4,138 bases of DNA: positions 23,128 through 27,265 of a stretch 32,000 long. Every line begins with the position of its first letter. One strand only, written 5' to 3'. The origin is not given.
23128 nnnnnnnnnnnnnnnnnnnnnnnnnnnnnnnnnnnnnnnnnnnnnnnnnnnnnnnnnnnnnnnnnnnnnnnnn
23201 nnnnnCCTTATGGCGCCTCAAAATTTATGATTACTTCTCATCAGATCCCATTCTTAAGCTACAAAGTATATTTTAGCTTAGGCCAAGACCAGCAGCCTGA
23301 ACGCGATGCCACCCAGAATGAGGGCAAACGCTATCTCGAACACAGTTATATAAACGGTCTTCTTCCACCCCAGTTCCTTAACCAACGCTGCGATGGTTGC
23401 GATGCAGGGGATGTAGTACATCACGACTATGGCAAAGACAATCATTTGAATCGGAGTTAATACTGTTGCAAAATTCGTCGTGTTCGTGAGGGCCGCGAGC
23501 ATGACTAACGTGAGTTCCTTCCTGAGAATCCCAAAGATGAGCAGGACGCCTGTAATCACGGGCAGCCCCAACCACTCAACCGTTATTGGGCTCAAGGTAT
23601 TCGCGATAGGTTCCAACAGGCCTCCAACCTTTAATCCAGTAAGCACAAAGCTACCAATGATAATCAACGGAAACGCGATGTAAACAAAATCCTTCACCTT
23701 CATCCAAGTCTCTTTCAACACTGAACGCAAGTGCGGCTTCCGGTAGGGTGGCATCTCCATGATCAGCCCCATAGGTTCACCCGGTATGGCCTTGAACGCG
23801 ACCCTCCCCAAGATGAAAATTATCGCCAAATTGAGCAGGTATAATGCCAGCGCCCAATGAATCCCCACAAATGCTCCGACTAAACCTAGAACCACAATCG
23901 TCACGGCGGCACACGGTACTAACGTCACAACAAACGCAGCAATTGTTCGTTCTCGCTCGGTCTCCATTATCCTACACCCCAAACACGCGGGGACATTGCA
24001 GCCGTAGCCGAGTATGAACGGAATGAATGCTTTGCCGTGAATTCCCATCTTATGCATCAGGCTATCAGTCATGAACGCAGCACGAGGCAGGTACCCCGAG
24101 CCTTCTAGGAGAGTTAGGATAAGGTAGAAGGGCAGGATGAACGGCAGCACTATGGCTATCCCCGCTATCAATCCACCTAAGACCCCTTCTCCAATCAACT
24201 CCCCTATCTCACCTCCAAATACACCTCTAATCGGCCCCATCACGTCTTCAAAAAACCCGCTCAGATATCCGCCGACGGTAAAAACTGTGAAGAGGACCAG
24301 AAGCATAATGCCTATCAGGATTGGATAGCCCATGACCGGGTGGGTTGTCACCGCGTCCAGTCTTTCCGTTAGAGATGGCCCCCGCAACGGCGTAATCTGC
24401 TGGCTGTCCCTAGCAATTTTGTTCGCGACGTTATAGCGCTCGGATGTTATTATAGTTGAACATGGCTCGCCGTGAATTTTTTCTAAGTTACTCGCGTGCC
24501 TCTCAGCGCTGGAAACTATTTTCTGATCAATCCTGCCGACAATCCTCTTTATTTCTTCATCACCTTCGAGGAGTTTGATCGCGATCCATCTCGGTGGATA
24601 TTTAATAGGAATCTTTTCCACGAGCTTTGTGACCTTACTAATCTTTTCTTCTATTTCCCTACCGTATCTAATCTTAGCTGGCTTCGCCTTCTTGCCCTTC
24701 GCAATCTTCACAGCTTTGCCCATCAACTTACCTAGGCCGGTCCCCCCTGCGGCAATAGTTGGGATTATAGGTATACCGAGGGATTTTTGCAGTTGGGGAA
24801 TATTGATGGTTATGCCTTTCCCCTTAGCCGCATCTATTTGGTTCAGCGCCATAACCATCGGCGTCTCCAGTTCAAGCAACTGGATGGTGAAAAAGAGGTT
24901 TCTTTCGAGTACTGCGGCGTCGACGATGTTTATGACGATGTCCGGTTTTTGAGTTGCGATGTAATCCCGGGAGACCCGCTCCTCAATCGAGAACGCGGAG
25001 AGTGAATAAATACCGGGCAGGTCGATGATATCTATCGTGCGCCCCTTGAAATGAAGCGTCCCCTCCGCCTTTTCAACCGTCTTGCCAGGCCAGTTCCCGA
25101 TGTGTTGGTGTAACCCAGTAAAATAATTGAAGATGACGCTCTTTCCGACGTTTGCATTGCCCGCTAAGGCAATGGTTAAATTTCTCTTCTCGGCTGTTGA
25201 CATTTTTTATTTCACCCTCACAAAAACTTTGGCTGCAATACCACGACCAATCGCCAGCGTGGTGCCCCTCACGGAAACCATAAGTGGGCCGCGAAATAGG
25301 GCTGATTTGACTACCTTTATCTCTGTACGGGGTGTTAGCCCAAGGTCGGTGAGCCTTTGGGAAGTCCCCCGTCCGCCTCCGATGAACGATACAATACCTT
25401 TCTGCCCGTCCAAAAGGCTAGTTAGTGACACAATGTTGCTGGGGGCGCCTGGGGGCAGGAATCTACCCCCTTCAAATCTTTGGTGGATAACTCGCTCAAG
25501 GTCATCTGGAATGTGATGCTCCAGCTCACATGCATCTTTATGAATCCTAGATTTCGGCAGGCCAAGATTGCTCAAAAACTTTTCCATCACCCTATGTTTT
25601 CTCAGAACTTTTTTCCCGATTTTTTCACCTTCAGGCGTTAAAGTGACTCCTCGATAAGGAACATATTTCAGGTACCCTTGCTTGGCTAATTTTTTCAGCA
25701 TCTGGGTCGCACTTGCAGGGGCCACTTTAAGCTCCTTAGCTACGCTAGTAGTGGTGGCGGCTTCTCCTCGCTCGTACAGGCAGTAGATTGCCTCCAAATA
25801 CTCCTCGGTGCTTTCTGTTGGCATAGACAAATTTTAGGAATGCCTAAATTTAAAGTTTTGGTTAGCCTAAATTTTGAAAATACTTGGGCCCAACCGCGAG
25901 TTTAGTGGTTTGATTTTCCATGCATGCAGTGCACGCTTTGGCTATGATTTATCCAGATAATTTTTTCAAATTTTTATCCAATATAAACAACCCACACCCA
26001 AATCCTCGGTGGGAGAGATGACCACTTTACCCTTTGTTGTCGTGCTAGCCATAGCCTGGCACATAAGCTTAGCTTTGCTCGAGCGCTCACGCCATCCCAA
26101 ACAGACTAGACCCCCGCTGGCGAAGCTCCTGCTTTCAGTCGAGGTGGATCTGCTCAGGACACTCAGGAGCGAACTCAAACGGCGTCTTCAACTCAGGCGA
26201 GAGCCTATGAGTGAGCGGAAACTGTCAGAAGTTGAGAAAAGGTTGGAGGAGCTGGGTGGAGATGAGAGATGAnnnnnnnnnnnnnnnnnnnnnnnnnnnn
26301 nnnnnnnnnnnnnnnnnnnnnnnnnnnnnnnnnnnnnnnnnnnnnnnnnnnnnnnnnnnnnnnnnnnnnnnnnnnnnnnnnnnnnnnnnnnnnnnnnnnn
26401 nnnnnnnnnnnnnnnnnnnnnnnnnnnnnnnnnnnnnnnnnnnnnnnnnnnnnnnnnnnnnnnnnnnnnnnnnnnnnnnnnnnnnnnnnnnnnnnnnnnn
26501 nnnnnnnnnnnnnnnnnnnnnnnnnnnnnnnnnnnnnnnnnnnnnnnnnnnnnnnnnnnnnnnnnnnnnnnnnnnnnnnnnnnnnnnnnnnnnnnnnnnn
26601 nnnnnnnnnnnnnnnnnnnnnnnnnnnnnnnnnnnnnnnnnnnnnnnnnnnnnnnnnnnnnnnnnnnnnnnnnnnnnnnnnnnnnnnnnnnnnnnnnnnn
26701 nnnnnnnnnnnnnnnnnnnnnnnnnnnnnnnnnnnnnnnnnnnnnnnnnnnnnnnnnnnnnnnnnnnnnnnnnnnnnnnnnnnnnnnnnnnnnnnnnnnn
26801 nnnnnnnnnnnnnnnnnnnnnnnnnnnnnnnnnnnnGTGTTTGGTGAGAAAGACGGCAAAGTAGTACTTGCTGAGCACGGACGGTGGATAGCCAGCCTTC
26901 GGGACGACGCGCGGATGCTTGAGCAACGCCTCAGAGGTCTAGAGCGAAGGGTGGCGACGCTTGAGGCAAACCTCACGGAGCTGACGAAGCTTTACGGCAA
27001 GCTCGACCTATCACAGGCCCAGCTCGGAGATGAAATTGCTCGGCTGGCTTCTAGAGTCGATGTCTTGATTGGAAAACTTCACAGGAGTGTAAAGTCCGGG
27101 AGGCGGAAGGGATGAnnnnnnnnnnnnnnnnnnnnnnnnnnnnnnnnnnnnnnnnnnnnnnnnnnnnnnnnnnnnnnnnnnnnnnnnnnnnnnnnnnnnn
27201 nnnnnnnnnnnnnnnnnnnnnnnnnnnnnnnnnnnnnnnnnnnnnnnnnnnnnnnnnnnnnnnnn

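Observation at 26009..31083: Pilin-less five-gene operon: FlaI/PilB-type ATPase, FlaJ/TadC-type platform and three unassignable helical or coiled-coil proteins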

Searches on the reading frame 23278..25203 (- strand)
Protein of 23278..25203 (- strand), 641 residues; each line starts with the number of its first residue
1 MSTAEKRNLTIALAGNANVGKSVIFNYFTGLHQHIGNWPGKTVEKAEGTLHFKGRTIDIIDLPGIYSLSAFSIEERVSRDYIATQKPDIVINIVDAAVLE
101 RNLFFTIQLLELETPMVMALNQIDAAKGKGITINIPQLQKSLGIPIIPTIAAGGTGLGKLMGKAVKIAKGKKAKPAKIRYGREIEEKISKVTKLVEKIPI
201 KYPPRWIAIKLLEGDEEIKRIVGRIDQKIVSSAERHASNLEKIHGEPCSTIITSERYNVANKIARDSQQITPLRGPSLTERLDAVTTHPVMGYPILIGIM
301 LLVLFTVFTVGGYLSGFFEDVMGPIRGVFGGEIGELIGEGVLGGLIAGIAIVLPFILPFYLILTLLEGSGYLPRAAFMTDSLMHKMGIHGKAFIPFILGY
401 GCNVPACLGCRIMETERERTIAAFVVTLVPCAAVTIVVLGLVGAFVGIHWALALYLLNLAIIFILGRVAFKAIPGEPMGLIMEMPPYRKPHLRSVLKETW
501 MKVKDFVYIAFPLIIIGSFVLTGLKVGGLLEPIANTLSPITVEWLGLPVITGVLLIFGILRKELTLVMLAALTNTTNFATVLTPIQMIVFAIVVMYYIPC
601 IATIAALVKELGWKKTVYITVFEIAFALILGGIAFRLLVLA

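Call 52: search_protein_families(library=pfam, proteins=[window:23278-25203:-], max_evalue=0.001)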
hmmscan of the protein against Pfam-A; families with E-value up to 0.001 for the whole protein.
window:23278-25203:- (641 aa): 5 families
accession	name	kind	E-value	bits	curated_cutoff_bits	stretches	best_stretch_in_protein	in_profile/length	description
PF02421.24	FeoB_N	-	1.5e-61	206.9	27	1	10-162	2-154/156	Ferrous iron transport protein B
PF07670.19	Gate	-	3.8e-25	88.8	29.6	2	351-445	3-104/104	Nucleoside recognition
PF17910.6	FeoB_Cyto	-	1.9e-21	76.7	23.4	1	180-267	1-88/90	FeoB cytosolic helical domain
PF01926.29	MMR_HSR1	-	6.9e-18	65.3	21.9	1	10-121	1-112/113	50S ribosome-binding GTPase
PF07664.17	FeoB_C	-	8.5e-15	54.7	26.6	1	452-502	2-54/54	Ferrous iron transport protein B C terminus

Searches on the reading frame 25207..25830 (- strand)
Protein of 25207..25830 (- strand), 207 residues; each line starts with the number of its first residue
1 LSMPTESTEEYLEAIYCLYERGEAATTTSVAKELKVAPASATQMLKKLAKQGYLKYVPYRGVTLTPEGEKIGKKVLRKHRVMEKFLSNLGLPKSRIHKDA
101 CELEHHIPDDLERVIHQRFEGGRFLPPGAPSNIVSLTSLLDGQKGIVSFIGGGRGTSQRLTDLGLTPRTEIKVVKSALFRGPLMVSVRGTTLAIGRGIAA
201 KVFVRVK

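Call 52: search_protein_families(library=pfam, proteins=[window:25207-25830:-], max_evalue=0.001)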
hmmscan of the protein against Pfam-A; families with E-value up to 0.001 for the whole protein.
window:25207-25830:- (207 aa): 5 families
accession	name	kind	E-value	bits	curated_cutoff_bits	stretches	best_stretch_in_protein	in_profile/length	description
PF01325.25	Fe_dep_repress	-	2.1e-22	79.5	26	1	5-62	3-60/60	Iron dependent repressor, N-terminal DNA binding domain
PF02742.21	Fe_dep_repr_C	-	5.6e-18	65.2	27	1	65-120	1-57/70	Iron dependent repressor, metal binding and dimerisation domain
PF04023.20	FeoA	-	6.5e-18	65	23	1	134-205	1-73/74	FeoA domain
PF01047.28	MarR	-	8.3e-06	26.1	24.6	1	12-54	6-47/59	MarR family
PF09339.16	HTH_IclR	-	0.00021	21.5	22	0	17-57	11-51/52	IclR helix-turn-helix domain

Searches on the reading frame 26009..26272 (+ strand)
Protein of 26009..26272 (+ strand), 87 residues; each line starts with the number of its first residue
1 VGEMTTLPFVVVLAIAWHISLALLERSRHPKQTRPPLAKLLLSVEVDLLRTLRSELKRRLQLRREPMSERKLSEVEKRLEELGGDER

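Call 3: search_protein_families(library=pfam, proteins=[window:26009-26272:+], max_evalue=1)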
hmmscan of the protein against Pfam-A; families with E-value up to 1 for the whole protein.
window:26009-26272:+ (87 aa): 1 family
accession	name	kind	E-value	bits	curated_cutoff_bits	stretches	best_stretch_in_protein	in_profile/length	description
PF04285.18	DUF444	-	0.16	11.4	27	1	45-82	159-194/418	Protein of unknown function (DUF444)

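Call 4: search_protein_families(library=ncbifam, proteins=[window:26009-26272:+], max_evalue=1)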
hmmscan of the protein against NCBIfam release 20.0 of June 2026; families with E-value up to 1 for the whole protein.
window:26009-26272:+ (87 aa): 1 family
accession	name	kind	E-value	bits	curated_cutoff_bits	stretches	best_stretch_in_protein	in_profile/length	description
NF003707.0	PRK05325.1-2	equivalog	0.028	13.4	396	1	43-83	159-197/428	hypothetical protein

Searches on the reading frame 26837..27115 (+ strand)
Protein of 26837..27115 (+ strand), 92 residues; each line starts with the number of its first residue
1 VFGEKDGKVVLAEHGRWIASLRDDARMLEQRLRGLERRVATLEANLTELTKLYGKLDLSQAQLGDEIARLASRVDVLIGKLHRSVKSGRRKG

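Call 3: search_protein_families(library=pfam, proteins=[window:26837-27115:+], max_evalue=1)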
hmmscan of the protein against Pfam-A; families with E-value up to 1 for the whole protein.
window:26837-27115:+ (92 aa): 23 families
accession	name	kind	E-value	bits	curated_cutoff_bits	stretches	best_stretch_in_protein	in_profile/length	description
PF23991.1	DUF7310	-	6.5e-05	23.8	40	1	19-74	26-81/83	Coiled-coil region of unknown function (DUF7310)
PF04102.17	SlyX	-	0.00035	21.6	30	1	35-87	1-53/67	SlyX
PF07888.16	CALCOCO1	-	0.00035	20.1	36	1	10-84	200-277/496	Calcium binding and coiled-coil domain (CALCOCO1) like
PF05531.17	NPV_P10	-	0.0015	19.4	29.8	1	21-65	9-53/75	Nucleopolyhedrovirus P10 protein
PF17078.10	SHE3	-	0.0019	18.4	30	1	18-74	47-103/228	SWI5-dependent HO expression protein 3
PF12329.13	TMF_DNA_bd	-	0.0022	18.4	35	1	14-55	31-72/74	TATA element modulatory factor 1 DNA binding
PF16526.10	CLZ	-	0.0062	17.3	26.7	1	19-70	20-68/71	C-terminal leucine zipper domain of cyclic nucleotide-gated channels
PF02090.21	SPAM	-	0.0072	16.7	35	1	26-69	8-51/142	Salmonella surface presentation of antigen gene type M protein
PF20492.3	ERM_helical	-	0.011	16.2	40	1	11-77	29-95/120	Ezrin/radixin/moesin, alpha-helical domain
PF25443.1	ANG-1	-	0.018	15.6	28.5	1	12-71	42-101/105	ANG-1-like domain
PF11559.13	ADIP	-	0.027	15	34.3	1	20-75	70-125/151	Afadin- and alpha -actinin-Binding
PF04012.17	PspA_IM30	-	0.033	14.2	33.9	1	7-71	7-71/220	PspA/IM30 family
PF09486.15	HrpB7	-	0.041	14.7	29.7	1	35-90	84-139/157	Bacterial type III secretion protein (HrpB7)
PF16326.10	ABC_tran_CTD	-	0.041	14.5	32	1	28-77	6-53/69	ABC transporter C-terminal domain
PF06005.17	ZapB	-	0.051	14.5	31.5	1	22-81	17-69/71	Cell division protein ZapB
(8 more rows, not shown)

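Call 4: search_protein_families(library=ncbifam, proteins=[window:26837-27115:+], max_evalue=1)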
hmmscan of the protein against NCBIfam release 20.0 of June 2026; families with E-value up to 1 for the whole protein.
window:26837-27115:+ (92 aa): 11 families
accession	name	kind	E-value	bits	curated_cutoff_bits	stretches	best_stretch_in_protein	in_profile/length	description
NF002750.0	PRK02793.1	equivalog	0.0011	19.1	103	1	27-73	5-51/72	phi X174 lysis protein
NF045487.1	ASRP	equivalog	0.0067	15.1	300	1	19-75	351-407/593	archaea-specific SMC-related protein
NF046104.1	PptglHdxlasePcsB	equivalog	0.012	14.8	450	1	11-87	34-110/400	peptidoglycan hydrolase PcsB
TIGR02168.1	SMC_prok_B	equivalog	0.027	12.2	567.35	1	16-75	889-948/1181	chromosome segregation protein SMC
TIGR03017.1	EpsF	equivalog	0.028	13.1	422.75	1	34-89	258-313/444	chain length determinant protein EpsF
NF047515.1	SpiroCoCo_C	equivalog_domain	0.052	12.7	125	1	23-78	166-220/313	SpiroCoCo family coiled-coil protein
NF002024.0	PRK00846.1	equivalog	0.098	12.9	90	1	24-52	8-36/78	hypothetical protein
NF038218.1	IcmG_DotF_IVB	equivalog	0.11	12.1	200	1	20-74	135-189/266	type IVB secretion system protein IcmG/DotF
NF040788.1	S-lay_SlaB_Mtsph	equivalog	0.15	10.9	700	1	17-77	309-383/416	S-layer protein SlaB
NF033921.0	por_somb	subfamily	0.17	10.5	100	1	26-71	92-139/485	iron uptake porin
TIGR02976.1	phageshock_pspB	equivalog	0.38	11.1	51.7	0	17-43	43-69/75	envelope stress response membrane protein PspB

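Call 102: search_protein_families(library=pfam, alignment_id=A4, max_evalue=0.01)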
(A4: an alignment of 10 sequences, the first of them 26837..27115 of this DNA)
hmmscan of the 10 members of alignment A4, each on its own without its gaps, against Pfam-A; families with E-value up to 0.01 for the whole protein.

A. member 1, window:26837-27115:+ (92 aa): 8 families
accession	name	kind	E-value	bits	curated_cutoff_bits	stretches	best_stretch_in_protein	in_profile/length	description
PF23991.1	DUF7310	-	6.5e-05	23.8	40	1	19-74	26-81/83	Coiled-coil region of unknown function (DUF7310)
PF04102.17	SlyX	-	0.00035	21.6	30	0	35-87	1-53/67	SlyX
PF07888.16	CALCOCO1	-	0.00035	20.1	36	1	10-84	200-277/496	Calcium binding and coiled-coil domain (CALCOCO1) like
PF05531.17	NPV_P10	-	0.0015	19.4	29.8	1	21-65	9-53/75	Nucleopolyhedrovirus P10 protein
PF17078.10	SHE3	-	0.0019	18.4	30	1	18-74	47-103/228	SWI5-dependent HO expression protein 3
PF12329.13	TMF_DNA_bd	-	0.0022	18.4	35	1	14-55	31-72/74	TATA element modulatory factor 1 DNA binding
PF16526.10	CLZ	-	0.0062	17.3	26.7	0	19-70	20-68/71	C-terminal leucine zipper domain of cyclic nucleotide-gated channels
PF02090.21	SPAM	-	0.0072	16.7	35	1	26-69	8-51/142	Salmonella surface presentation of antigen gene type M protein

B. families by the number of members that match (of 10 scanned): 49 families (the first 25 are shown)
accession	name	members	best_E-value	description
PF23991.1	DUF7310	4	3.4e-06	Coiled-coil region of unknown function (DUF7310)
PF04102.17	SlyX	4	1.6e-05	SlyX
PF05531.17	NPV_P10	3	0.0015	Nucleopolyhedrovirus P10 protein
PF25443.1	ANG-1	2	0.00016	ANG-1-like domain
PF25450.1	Rab11-FIP3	2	0.00026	Rab11-FIP3-like domain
PF20993.2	CENPH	2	0.002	CENPH protein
PF05549.16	Allexi_40kDa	2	0.0025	Allexivirus 40kDa protein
PF11559.13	ADIP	2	0.0058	Afadin- and alpha -actinin-Binding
PF25764.1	KIF21A_4th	1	2.5e-05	KIF21A-like domain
PF00038.26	Filament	1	3.5e-05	Intermediate filament protein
PF18035.6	Bap31_Bap29_C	1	3.6e-05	Bap31/Bap29 cytoplasmic coiled-coil domain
PF16454.10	PI3K_P85_iSH2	1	7.2e-05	Phosphatidylinositol 3-kinase regulatory subunit P85 inter-SH2 domain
PF09726.14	Macoilin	1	9.7e-05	Macoilin family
PF10473.14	CENP-F_leu_zip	1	0.00011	Leucine-rich repeats of kinetochore protein Cenp-F/LEK1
PF20492.3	ERM_helical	1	0.00024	Ezrin/radixin/moesin, alpha-helical domain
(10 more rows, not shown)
